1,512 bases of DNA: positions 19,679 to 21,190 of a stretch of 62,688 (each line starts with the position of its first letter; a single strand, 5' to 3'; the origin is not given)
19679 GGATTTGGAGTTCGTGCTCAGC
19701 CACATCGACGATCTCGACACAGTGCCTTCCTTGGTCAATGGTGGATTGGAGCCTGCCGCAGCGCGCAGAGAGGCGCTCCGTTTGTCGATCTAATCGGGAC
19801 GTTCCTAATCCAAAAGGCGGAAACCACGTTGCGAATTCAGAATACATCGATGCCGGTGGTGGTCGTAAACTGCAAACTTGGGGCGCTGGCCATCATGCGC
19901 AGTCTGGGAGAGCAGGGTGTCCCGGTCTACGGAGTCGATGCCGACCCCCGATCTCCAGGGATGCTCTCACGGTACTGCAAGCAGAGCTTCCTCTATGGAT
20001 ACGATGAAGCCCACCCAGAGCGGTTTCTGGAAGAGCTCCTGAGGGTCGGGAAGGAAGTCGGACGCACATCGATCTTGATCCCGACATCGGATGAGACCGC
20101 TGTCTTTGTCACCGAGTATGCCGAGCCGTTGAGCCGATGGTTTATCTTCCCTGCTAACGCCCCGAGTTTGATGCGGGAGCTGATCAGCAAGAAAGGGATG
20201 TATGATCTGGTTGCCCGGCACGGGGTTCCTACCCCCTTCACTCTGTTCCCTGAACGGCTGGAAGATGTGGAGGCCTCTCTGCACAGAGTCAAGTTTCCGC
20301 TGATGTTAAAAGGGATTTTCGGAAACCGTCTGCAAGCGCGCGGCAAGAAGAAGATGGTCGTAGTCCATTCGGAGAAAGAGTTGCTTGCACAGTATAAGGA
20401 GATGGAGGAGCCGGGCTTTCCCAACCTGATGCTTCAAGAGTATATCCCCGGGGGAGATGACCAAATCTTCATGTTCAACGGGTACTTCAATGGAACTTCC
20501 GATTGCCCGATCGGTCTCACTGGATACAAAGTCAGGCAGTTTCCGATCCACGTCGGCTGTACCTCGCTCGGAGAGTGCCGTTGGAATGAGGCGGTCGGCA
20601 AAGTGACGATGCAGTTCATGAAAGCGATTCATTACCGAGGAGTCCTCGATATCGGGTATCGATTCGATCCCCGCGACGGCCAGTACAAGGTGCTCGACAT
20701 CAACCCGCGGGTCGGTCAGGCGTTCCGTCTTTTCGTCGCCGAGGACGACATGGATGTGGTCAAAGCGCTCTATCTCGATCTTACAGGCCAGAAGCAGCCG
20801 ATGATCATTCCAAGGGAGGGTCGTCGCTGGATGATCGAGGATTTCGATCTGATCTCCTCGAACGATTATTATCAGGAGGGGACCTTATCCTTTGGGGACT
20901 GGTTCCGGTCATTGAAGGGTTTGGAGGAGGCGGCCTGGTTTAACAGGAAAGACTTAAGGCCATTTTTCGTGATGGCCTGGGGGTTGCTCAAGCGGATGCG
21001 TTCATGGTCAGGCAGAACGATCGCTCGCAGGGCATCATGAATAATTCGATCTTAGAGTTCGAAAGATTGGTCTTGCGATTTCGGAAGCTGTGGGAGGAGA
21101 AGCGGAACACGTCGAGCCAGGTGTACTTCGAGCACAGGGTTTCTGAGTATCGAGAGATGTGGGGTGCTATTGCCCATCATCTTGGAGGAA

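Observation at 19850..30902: Eleven-kb amino-acid/carboxylate ligation island: three ATP-grasp enzymes, CapA-like, CapK-like, FemAB-like and toroid protein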

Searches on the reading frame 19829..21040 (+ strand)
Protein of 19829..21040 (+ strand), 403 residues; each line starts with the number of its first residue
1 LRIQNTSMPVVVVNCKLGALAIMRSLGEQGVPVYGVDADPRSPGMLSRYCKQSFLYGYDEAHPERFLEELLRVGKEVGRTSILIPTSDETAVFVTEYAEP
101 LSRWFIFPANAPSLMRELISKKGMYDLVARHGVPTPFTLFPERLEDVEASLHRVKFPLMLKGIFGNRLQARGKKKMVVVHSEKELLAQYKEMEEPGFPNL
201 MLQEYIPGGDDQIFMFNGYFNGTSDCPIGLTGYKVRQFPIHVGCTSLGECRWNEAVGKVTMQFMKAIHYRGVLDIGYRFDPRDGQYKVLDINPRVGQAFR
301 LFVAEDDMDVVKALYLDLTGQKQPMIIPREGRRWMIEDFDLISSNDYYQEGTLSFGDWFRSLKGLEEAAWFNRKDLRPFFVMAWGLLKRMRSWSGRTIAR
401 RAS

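Call 4: search_protein_families(library=pfam, proteins=[window:19829-21040:+], max_evalue=0.01)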
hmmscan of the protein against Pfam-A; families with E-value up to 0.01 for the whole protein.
window:19829-21040:+ (403 aa): 1 family
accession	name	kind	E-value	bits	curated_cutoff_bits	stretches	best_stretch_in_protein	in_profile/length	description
PF02786.22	CPSase_L_D2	-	0.001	19.1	19.8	1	254-296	139-181/211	Carbamoyl-phosphate synthase L chain, ATP binding domain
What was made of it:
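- Checked: g1, 19829/19850-21040: only a sub-threshold ATP-grasp hit in Pfam (CPSase_L_D2, 19.1 bits against a cut-off of 19.8, call 4).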

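Call 5: search_protein_families(library=ncbifam, proteins=[window:19829-21040:+], max_evalue=0.01)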
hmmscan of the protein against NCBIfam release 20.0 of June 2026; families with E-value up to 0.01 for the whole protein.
window:19829-21040:+ (403 aa): 6 families
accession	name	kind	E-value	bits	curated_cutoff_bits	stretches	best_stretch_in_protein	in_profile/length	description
NF009406.0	PRK12767.1-5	equivalog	9.2e-07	28.2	271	1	118-327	111-302/327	carbamoyl phosphate synthase-like protein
NF005315.0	PRK06849.1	equivalog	1.8e-06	27.2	406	1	19-382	17-354/389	hypothetical protein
TIGR00768.1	rimK_fam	subfamily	0.00021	20.8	143.4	1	100-206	67-170/276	RimK family alpha-L-glutamate ligase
TIGR02068.2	cya_phycin_syn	equivalog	0.00088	17.4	850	1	121-219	214-307/862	cyanophycin synthetase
NF002563.0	PRK02186.1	subfamily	0.0017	16.6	625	1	96-210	83-192/890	argininosuccinate lyase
NF009404.0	PRK12767.1-3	equivalog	0.0028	16.6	316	1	33-315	28-303/344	carbamoyl phosphate synthase-like protein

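Call 22: search_solved_structures(query=window:19850-21040:+, max_evalue=0.01)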
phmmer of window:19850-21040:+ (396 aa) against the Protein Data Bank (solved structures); distinct sequences matched with E-value up to 0.01: 0.

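Call 29: find_homologous_proteins(query=window:19850-21040:+, max_evalue=0.00001)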
Query window:19850-21040:+ (396 aa): 3045 proteins with E <= 0.00001 among 7164 candidates; the best 120 are listed.
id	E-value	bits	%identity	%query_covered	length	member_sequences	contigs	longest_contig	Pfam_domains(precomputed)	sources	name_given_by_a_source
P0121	3.7e-273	923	100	100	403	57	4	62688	-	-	-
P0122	3.5e-244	828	89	99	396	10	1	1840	-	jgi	jgi:predicted ATP-grasp superfamily ATP-dependent carboligase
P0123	9.0e-241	817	88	100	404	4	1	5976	-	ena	-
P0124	4.9e-232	788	84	100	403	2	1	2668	-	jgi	-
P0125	9.2e-232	787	85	100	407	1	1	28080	-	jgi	jgi:predicted ATP-grasp superfamily ATP-dependent carboligase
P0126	3.2e-227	772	83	99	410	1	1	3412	-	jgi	jgi:D-aspartate ligase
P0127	8.8e-224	761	82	99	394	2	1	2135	-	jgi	jgi:predicted ATP-grasp superfamily ATP-dependent carboligase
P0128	6.4e-221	751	83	97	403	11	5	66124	-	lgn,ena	-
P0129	3.7e-219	746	82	97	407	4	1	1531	-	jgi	-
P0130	2.3e-217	740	81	97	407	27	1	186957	-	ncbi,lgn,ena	-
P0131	9.7e-216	734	80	96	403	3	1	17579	-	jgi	-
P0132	2.0e-212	724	80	97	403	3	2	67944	-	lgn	-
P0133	2.4e-212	723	79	98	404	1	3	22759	-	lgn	-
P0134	3.1e-212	723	79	97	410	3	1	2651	-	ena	-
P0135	5.3e-212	722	78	97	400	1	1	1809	-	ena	-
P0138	8.3e-205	698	76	97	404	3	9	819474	-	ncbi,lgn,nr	ncbi:MAG: hypothetical protein P0119_06205 [Nitrospira sp.]|nr:hypothetical protein [Nitrospira sp.]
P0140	2.5e-203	694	75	99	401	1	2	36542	-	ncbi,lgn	-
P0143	2.5e-199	680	76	96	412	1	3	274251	-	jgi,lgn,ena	-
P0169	1.1e-177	609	67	99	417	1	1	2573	-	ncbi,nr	ncbi:MAG TPA: hypothetical protein VFG08_07880 [Candidatus Polarisedimenticolia bacterium]|nr:hypoth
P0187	4.6e-174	597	65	97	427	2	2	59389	-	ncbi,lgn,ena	-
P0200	3.7e-169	581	63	100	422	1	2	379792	PF02786.23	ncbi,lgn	-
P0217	8.3e-166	570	61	98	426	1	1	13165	PF02786.23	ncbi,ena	-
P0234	2.7e-163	562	63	96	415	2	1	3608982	-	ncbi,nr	ncbi:MAG: hypothetical protein JSV52_12660 [Candidatus Zixiibacteriota bacterium]|nr:MAG: hypothetic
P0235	5.4e-163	561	61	99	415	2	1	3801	PF02786.23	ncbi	-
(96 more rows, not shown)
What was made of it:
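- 19850..21040 (+): g1: ATP-grasp ligase of an unannotated, highly conserved family. Proposed sulfolactate ligase. 3045 relatives in the word-index search (call 29).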

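Call 31: find_related_loci(query=A2, collection=metagenome_contigs, flank=10000)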
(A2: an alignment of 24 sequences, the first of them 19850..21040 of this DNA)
Query A2 (396 aa) in metagenome_contigs; peptide patterns used: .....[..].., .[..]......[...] (x = any residue, [..] = any of these).
600 stretches matched a pattern (row limit reached: there are more); 535 encode a relative of the query (tblastn E <= 1e-3); the best 80 are kept; 80 distinct loci.
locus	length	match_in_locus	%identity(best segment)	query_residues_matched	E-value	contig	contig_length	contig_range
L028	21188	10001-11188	95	1-396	0e+0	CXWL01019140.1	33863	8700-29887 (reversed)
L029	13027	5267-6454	93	1-396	0e+0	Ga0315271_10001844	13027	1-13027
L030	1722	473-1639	87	1-389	0e+0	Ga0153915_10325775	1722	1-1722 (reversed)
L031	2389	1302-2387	92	1-362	0e+0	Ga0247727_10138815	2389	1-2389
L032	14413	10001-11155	81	2-386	0e+0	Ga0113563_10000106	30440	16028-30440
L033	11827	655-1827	75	2-392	0e+0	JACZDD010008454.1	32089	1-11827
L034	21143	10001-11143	76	1-381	0e+0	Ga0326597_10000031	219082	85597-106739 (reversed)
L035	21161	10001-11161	74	1-387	0e+0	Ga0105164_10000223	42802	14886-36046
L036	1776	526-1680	69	2-386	0e+0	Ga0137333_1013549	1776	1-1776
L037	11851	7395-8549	68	2-386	0e+0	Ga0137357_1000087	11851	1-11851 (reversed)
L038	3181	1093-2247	69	2-386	0e+0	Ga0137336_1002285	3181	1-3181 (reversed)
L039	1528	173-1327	67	2-386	0e+0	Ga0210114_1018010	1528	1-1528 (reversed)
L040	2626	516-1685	66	2-391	0e+0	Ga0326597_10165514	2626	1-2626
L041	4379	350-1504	67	2-386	0e+0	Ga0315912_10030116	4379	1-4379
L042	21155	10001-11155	65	2-386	8e-177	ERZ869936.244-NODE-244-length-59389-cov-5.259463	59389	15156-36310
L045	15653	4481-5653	62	2-392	2e-170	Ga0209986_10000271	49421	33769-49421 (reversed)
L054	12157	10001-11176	59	2-393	2e-163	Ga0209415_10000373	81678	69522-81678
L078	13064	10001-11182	55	2-394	4e-151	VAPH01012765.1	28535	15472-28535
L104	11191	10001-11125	54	2-375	9e-129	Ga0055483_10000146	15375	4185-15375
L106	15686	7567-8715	50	2-380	3e-128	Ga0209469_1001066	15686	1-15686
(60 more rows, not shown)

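Call 52: search_protein_families(library=pfam, alignment_id=A3, max_evalue=0.00001)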
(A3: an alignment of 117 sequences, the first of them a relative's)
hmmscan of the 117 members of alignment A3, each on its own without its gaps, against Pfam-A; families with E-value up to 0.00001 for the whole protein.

A. member 1, L034:4102-5289:+ (395 aa): 1 family
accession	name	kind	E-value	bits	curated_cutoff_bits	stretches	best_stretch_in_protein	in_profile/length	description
PF00535.33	Glycos_transf_2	-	1.8e-26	93.5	23.3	1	106-217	1-113/168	Glycosyl transferase family 2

B. families by the number of members that match (of 117 scanned): 91 families (the first 25 are shown)
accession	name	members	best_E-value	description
PF13649.12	Methyltransf_25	17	3.9e-21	Methyltransferase domain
PF13847.12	Methyltransf_31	17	4.7e-17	Methyltransferase domain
PF08242.18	Methyltransf_12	16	1.5e-14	Methyltransferase domain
PF08241.18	Methyltransf_11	15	1.8e-23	Methyltransferase domain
PF13439.12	Glyco_transf_4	10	8.4e-24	Glycosyltransferase Family 4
PF13489.12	Methyltransf_23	9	4e-19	Methyltransferase domain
PF00534.26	Glycos_transf_1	7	1.6e-41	Glycosyl transferases group 1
PF13579.12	Glyco_trans_4_4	7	7.4e-12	Glycosyl transferase 4-like domain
PF01209.24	Ubie_methyltran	7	4.9e-11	ubiE/COQ5 methyltransferase family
PF13692.12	Glyco_trans_1_4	6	4.6e-36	Glycosyl transferases group 1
PF09861.14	Lar_N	5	1.5e-44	Lactate racemase N-terminal domain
PF07478.18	Dala_Dala_lig_C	5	1.2e-06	D-ala D-ala ligase C-terminus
PF09587.15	PGA_cap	4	1.1e-69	Bacterial capsule synthesis protein PGA_cap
PF01943.22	Polysacc_synt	4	1.4e-39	Polysaccharide biosynthesis protein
PF03062.24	MBOAT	4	2e-38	MBOAT, membrane-bound O-acyltransferase family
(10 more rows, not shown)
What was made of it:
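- The neighbour census is dominated by methyltransferases, GT4s, flippases and MBOAT (call 52).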

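Call 62: predict_structure(alignment_id=A2)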
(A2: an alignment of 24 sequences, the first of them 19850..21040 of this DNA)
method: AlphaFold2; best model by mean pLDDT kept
length: 396 residues; sequences in the alignment: 24
mean_pLDDT: 81.9   pTM: 0.83
mean pLDDT of the five models: 81.9, 80.9, 77.8, 74.8, 74.4
residues with pLDDT >= 90: 173; 70-90: 130; 50-70: 70; < 50: 23
segments of 3 or more residues with pLDDT < 50: 231-238, 294-297, 331-336
pLDDT, mean of each block of 10 residues (from residue 1): 92 85 94 91 94 91 97 94 92 96 93 92 94 93 91 83 77 94 89 89 77 89 75 46 85 95 90 91 75 52 85 81 63 49 57 58 72 79 67 55
secondary structure, 60 per line:
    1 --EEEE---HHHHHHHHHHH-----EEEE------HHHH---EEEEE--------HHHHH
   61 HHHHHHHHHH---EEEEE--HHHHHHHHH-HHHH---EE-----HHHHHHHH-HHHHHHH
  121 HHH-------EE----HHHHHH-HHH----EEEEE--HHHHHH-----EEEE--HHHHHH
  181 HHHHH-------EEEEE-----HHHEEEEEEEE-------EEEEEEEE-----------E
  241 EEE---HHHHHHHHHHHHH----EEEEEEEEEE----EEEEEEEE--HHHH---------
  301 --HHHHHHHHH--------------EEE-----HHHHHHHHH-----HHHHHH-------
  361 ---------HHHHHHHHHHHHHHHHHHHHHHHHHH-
elements in order: E3-6 H10-20 E26-29 H36-39 E43-47 H56-70 E74-78 H81-89 H91-94 H105-112 H114-123 H137-142 E151-155 H158-163 E169-172 H175-185 E193-197 E206-213 E221-228 E240-243 H247-259 E264-273 E278-285 H288-291 H303-311 E326-328 H334-342 H348-353 H370-395

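Call 64: fold_search(model_id=the predicted structure, library=pdb)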
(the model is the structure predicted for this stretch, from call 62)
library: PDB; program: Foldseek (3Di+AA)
matches with E <= 10: 1706; with E <= 0.001: 501
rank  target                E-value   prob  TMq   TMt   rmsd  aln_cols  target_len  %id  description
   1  3r5h_A                1.1e-14  1.00  0.58  0.59  11.1       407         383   13  Crystal Structure of ADP-AIR complex of purK: N5-carboxyaminoimidazole ribonucleotide synthetase (released 2012-03-21)
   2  2pn1                  1.6e-14  1.00  0.61  0.77   3.6       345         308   15  Crystal structure of carbamoylphosphate synthase large subunit (split gene in MJ) (ZP_00538348.1) from Exiguobacterium s (released 2007-05-08)
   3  3q2o_A                4.0e-14  1.00  0.63  0.66   5.3       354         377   12  Crystal Structure of purK: N5-carboxyaminoimidazole ribonucleotide synthetase (released 2011-10-26)
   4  3aw8_A                4.0e-14  1.00  0.59  0.64   7.8       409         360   16  Crystal structure of N5-carboxyaminoimidazole ribonucleotide synthetase from Thermus thermophilus HB8 (released 2012-04-11)
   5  4dlk_A                6.3e-14  1.00  0.57  0.59  11.0       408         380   12  Crystal Structure of ATP-Ca++ complex of purK: N5-carboxyaminoimidazole ribonucleotide synthetase (released 2013-02-06)
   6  8rth_A                7.9e-14  1.00  0.52  0.34   6.3       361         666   16  Trypanosoma brucei 3-methylcrotonyl-CoA carboxylase (released 2024-04-17)
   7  4mam_A                1.0e-13  1.00  0.58  0.61   5.9       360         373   12  The crystal structure of phosphoribosylaminoimidazole carboxylase ATPase subunit of Francisella tularensis subsp. tula (released 2013-08-28)
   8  3v4s_B                1.2e-13  1.00  0.62  0.64   4.9       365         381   11  Crystal Structure of ADP-ATP complex of purK: N5-carboxyaminoimidazole ribonucleotide synthetase (released 2013-02-13)
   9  3orr_A                1.2e-13  1.00  0.60  0.63   5.6       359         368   13  Crystal Structure of N5-Carboxyaminoimidazole synthetase from Staphylococcus aureus (released 2011-07-20)
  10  4ma0                  1.3e-13  1.00  0.58  0.62   4.6       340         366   11  The crystal structure of phosphoribosylaminoimidazole carboxylase ATPase subunit of Francisella tularensis subsp. tulare (released 2013-08-28)
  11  4ma5                  1.3e-13  1.00  0.58  0.63   7.6       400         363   11  The crystal structure of phosphoribosylaminoimidazole carboxylase ATPase subunit of Francisella tularensis subsp. tulare (released 2013-08-28)
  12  3v4s_A                1.4e-13  1.00  0.62  0.65   5.2       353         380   11  Crystal Structure of ADP-ATP complex of purK: N5-carboxyaminoimidazole ribonucleotide synthetase (released 2013-02-13)
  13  3vot_B                1.4e-13  1.00  0.59  0.59   4.4       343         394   16  Crystal structure of L-amino acid ligase from Bacillus licheniformis (released 2012-11-07)
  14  1ulz                  1.9e-13  1.00  0.48  0.43   7.4       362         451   16  Crystal structure of the biotin carboxylase subunit of pyruvate carboxylase (released 2004-03-09)
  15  3ax6_A                2.3e-13  1.00  0.55  0.59   4.8       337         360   15  Crystal structure of N5-carboxyaminoimidazole ribonucleotide synthetase from Thermotoga maritima (released 2012-04-25)
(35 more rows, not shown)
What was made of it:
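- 19850..21040 (+): AF2 pLDDT 82; Foldseek ATP-grasp hits (PurK, 2PN1, L-amino-acid ligases) (calls 62, 64).
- Checked: The AF2 model (pLDDT 82) matches ATP-grasp structures with Foldseek probability 1.0 (calls 62, 64).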
